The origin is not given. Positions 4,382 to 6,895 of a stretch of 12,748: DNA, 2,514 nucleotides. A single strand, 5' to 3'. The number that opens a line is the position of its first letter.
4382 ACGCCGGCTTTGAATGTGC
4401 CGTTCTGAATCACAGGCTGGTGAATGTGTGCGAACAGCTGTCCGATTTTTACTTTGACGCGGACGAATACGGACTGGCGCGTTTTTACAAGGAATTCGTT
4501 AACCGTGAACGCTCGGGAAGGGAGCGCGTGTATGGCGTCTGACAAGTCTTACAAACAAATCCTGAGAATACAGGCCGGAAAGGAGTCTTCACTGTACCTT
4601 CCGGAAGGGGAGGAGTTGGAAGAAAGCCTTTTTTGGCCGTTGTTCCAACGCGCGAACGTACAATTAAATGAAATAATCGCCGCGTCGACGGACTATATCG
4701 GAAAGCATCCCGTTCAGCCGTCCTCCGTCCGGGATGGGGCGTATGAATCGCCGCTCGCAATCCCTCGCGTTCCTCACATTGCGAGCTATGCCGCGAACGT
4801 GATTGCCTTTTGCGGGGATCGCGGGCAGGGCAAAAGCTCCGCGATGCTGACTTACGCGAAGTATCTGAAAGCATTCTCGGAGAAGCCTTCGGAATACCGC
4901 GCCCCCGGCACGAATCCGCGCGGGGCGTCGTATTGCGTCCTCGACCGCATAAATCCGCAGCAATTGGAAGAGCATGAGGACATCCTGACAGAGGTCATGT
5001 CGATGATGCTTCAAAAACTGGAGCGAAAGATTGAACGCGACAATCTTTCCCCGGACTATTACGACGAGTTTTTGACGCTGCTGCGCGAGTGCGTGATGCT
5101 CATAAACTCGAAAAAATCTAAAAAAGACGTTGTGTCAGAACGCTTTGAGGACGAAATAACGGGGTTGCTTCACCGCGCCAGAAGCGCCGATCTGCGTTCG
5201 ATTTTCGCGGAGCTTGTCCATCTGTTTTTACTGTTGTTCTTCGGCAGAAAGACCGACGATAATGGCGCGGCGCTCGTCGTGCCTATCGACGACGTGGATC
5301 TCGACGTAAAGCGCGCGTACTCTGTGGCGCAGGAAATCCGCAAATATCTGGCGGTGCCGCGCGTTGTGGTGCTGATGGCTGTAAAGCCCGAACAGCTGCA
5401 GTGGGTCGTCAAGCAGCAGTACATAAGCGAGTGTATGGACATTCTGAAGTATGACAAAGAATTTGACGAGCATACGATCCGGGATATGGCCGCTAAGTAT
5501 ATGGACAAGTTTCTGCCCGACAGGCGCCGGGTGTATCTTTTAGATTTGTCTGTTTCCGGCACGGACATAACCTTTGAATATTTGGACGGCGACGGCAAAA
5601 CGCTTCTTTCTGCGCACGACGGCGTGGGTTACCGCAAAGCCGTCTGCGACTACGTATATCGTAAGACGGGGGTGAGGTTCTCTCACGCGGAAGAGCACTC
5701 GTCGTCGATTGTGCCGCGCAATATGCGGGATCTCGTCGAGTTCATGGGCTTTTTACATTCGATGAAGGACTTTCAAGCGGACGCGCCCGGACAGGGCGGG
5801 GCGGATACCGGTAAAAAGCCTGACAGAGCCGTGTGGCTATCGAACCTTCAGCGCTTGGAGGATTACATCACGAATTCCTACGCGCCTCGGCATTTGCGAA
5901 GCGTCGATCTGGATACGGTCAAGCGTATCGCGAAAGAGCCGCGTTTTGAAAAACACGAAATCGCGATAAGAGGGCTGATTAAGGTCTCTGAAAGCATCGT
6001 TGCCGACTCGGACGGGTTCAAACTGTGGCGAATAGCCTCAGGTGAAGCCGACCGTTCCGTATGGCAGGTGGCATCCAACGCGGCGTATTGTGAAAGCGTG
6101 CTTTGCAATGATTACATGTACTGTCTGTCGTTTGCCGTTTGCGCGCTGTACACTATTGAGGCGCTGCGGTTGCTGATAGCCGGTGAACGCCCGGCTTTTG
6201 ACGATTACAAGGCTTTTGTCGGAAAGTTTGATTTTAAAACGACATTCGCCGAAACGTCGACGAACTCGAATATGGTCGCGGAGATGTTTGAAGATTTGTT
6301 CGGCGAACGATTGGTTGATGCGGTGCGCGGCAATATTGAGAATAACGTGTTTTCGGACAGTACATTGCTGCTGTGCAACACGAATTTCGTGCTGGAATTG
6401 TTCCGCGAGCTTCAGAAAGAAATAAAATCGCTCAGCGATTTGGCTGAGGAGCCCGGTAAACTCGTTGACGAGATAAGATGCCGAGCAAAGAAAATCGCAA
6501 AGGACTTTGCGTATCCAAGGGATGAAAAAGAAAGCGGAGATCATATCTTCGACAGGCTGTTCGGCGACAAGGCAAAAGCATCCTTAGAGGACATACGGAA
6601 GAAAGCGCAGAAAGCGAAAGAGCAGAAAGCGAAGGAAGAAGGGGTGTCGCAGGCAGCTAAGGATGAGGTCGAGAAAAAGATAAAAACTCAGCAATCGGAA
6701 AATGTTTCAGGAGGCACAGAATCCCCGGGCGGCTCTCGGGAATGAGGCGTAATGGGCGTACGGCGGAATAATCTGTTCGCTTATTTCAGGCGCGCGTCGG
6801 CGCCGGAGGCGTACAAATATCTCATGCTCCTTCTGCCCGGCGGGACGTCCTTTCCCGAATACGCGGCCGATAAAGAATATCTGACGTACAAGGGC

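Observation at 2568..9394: Candidate novel three-gene defence operon: dead STAND/TPR protein + KAP NTPase + giant adenosine deaminase (RADAR-like logic, non-canonical architecture)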

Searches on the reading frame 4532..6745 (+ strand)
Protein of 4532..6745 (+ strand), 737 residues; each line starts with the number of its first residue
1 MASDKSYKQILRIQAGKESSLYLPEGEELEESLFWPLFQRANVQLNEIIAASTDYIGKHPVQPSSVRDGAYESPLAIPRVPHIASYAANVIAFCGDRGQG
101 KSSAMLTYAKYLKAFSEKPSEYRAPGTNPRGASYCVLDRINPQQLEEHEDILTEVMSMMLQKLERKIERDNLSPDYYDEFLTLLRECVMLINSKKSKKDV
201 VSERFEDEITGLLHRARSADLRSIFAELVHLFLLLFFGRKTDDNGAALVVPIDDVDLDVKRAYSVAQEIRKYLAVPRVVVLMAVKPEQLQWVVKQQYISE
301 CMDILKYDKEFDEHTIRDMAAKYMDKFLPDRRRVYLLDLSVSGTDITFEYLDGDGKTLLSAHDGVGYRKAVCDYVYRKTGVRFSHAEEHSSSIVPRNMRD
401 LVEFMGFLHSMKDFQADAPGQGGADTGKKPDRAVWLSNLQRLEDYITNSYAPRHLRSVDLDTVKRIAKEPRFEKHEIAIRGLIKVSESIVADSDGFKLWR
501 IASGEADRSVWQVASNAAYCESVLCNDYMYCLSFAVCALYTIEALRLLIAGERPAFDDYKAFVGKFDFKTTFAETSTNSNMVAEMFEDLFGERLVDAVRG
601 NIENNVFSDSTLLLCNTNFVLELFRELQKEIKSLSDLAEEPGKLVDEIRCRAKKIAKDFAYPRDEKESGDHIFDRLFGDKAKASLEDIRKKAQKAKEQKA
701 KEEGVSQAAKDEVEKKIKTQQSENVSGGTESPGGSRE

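Call 8: search_protein_families(library=pfam, proteins=[window:4532-6745:+], max_evalue=0.01)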
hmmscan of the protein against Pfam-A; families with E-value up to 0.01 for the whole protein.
window:4532-6745:+ (737 aa): 1 family
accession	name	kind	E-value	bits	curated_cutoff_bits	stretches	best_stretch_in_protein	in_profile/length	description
PF07693.20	KAP_NTPase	-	0.0069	16.1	20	0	98-299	30-205/293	KAP family P-loop domain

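Call 9: search_protein_families(library=padloc, proteins=[window:4532-6745:+], max_evalue=0.01)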
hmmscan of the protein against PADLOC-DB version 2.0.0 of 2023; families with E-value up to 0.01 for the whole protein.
window:4532-6745:+ (737 aa): 2 families
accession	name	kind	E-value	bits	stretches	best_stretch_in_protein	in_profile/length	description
PDLC02217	RdrA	-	1.8e-08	31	1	245-340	206-302/850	-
PDLC02216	RdrA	-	5e-08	29.7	1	89-340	59-286/900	-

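Call 10: search_protein_families(library=ncbifam, proteins=[window:4532-6745:+], max_evalue=0.01)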
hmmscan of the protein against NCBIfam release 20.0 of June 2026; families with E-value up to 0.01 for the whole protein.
window:4532-6745:+ (737 aa): 1 family
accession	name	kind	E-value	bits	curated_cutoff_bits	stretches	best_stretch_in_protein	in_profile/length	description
NF041743.1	RdrA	equivalog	5.4e-16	58.2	600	1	90-339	56-282/742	antiviral RADAR system adenosine triphosphatase RdrA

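Call 12: search_solved_structures(query=window:4532-6745:+, max_evalue=1, show_alignments=1)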
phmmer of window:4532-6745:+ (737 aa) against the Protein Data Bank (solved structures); distinct sequences matched with E-value up to 1: 0.

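Call 21: find_homologous_proteins(query=window:4532-6745:+)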
Query window:4532-6745:+ (737 aa): 44 proteins with E <= 0.001 among 8000 candidates.
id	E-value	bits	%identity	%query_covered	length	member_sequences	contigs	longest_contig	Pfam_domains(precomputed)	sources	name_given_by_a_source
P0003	0.0e+0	1456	100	88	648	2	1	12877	-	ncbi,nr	ncbi:MAG: hypothetical protein LBD49_00560 [Oscillospiraceae bacterium]|nr:hypothetical protein [Osc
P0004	7.9e-217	740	55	89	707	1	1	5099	-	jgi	jgi:hypothetical protein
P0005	2.0e-43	167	29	62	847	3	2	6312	-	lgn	-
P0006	9.9e-43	165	29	53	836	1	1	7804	-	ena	-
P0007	7.4e-42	162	28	61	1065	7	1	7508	-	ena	-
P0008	3.8e-41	159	27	73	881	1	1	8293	-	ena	-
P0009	4.2e-38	149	28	62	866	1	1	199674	-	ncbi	-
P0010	1.1e-37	148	29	53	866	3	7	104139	-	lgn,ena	-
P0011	1.9e-37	147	28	51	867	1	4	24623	-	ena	-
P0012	1.2e-36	144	29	54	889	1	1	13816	-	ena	-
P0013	1.7e-36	144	28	58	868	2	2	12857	-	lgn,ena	-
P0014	3.8e-36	143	27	58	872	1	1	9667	-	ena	-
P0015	1.1e-35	141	29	62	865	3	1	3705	-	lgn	-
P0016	1.2e-35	141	31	45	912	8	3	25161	-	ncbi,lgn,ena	-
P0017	3.5e-35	140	29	45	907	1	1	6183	-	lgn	-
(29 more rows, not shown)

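Call 78: search_solved_structures(query=A7, max_evalue=0.1, show_alignments=1)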
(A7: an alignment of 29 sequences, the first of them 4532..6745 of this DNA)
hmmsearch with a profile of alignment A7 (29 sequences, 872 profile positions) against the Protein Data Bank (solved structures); distinct sequences matched with E-value up to 0.1: 4.
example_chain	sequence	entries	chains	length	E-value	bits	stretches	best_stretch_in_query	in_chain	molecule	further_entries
8fnu_A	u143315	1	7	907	8.5e-36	127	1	67-845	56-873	KAP NTPase domain-containing protein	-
8hr7_A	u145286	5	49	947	1.2e-16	63.6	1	71-359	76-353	Archaeal ATPase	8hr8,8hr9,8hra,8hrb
8fnt_B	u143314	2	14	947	2.5e-16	62.6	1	71-360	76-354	Archaeal ATPase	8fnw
8qad_A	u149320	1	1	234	0.022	16.5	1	717-868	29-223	sc-apCC-6-LLIA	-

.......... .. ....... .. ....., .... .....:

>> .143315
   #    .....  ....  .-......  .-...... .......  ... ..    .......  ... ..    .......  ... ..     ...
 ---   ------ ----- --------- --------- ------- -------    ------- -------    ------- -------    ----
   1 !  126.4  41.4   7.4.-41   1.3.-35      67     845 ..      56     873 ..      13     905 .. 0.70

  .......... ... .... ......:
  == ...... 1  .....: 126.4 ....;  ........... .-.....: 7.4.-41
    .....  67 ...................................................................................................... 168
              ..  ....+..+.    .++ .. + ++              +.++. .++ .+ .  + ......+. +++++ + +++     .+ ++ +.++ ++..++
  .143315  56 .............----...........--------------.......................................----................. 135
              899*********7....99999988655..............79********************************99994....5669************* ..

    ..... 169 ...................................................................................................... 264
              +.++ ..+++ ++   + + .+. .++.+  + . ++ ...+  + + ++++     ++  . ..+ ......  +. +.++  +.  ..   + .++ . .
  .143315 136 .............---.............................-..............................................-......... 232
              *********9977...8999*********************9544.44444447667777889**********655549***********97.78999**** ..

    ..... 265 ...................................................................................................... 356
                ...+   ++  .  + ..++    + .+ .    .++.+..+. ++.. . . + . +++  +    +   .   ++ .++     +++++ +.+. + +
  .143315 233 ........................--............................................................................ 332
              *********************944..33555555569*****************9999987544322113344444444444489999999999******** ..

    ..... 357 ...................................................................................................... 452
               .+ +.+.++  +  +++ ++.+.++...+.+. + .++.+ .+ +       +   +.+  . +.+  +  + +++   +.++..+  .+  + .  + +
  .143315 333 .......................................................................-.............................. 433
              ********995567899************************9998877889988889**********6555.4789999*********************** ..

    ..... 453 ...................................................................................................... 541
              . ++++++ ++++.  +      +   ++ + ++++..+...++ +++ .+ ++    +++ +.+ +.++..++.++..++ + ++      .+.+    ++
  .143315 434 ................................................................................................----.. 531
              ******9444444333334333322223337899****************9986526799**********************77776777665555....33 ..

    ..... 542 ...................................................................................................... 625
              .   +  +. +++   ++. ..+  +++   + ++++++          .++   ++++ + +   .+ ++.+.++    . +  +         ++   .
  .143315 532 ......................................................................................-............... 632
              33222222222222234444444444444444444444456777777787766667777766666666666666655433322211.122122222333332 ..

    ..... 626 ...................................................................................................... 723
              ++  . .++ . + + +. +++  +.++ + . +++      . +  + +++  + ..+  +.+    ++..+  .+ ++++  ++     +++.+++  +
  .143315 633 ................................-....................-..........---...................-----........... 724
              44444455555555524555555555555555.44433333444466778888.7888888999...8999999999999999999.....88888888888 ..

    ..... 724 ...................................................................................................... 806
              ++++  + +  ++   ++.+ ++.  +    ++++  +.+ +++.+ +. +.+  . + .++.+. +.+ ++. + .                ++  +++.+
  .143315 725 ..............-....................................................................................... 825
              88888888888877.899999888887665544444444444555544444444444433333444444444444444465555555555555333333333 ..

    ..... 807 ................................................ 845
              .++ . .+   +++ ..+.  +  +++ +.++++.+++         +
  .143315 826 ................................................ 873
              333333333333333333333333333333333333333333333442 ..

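Call 86: find_related_loci(query=A8, collection=metagenome_contigs, flank=10000)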
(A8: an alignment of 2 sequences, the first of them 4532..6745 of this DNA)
Query A8 (737 aa) in metagenome_contigs; peptide patterns used: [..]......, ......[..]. (x = any residue, [..] = any of these).
435 stretches matched a pattern, but none encodes a relative of the query by tblastn (E <= 1e-3).
